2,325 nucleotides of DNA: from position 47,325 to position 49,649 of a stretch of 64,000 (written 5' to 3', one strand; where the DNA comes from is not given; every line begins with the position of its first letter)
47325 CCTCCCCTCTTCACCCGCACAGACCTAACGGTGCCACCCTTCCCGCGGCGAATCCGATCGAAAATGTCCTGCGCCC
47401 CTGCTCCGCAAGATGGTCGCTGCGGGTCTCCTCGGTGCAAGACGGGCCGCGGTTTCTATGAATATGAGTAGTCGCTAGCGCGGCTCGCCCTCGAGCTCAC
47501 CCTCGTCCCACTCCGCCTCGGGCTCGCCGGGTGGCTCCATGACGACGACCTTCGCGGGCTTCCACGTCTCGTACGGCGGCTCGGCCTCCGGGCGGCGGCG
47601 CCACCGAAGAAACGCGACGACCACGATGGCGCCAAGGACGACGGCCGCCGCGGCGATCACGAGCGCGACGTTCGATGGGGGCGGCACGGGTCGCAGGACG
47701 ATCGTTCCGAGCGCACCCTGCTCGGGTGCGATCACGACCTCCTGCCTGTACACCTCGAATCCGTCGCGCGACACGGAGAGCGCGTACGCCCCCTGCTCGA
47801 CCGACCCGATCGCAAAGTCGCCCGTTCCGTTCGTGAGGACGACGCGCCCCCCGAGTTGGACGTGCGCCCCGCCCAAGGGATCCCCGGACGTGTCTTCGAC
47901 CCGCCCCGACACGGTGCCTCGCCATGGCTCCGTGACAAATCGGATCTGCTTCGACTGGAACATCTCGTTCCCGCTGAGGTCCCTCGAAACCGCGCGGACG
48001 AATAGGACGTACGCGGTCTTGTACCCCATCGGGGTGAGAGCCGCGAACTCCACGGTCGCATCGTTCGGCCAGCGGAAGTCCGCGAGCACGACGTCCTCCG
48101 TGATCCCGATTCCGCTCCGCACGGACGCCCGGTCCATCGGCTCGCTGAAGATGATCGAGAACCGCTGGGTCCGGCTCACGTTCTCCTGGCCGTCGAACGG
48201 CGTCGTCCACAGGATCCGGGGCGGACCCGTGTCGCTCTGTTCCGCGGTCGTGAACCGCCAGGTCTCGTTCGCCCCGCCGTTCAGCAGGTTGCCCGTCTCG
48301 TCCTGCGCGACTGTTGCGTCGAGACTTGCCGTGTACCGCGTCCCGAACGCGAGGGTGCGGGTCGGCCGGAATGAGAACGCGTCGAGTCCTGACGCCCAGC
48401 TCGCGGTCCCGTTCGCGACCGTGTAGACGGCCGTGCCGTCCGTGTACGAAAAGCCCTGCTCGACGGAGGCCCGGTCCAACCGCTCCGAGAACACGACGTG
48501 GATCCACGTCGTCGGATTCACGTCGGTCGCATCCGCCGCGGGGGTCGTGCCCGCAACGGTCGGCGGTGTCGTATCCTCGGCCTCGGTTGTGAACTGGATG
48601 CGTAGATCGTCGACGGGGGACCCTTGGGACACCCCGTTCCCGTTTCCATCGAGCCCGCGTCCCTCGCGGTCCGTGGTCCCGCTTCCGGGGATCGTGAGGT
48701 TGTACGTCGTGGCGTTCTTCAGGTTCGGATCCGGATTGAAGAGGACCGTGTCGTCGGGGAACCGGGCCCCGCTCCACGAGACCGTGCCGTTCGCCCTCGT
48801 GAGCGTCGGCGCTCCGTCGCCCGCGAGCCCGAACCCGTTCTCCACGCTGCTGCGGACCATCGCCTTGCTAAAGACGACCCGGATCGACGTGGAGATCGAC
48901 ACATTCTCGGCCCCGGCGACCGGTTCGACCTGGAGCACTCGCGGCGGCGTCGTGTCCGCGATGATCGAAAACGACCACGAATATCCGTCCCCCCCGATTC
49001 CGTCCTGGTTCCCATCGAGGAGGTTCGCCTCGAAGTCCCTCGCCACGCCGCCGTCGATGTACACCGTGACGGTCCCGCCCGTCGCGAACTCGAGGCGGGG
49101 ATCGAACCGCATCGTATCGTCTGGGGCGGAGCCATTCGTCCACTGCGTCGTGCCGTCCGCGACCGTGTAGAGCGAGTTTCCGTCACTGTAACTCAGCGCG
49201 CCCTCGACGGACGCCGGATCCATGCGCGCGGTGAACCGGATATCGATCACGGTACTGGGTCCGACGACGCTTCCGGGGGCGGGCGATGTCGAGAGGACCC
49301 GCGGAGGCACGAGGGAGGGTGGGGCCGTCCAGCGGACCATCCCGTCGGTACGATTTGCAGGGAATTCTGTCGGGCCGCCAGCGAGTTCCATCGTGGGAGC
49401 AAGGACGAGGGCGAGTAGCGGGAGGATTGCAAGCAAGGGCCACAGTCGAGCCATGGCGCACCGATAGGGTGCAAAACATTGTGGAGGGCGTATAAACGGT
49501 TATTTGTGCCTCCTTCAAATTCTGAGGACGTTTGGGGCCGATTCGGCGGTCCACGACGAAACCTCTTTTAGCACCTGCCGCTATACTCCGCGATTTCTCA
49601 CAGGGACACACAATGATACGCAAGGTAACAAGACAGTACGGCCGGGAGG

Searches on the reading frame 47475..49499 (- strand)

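Call 56: search_protein_families(library=pfam, proteins=[window:47475-49499:-], max_evalue=0.0001)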
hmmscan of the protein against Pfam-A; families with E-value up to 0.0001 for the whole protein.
window:47475-49499:- (674 aa): 4 families
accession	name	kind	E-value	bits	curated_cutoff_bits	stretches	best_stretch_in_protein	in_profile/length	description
PF13205.12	Big_5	-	1.6e-59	199.6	23.6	4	309-418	1-105/105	Bacterial Ig-like domain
PF13620.12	CarboxypepD_reg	-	3.2e-12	47.1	32.3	1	529-597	1-76/82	Carboxypeptidase regulatory-like domain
PF17964.7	Big_10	-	6.3e-06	26.9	22.9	0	373-485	39-142/164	Bacterial Ig domain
PF13715.12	CarbopepD_reg_2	-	8.5e-06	26.2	32.2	1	530-594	1-68/88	CarboxypepD_reg-like domain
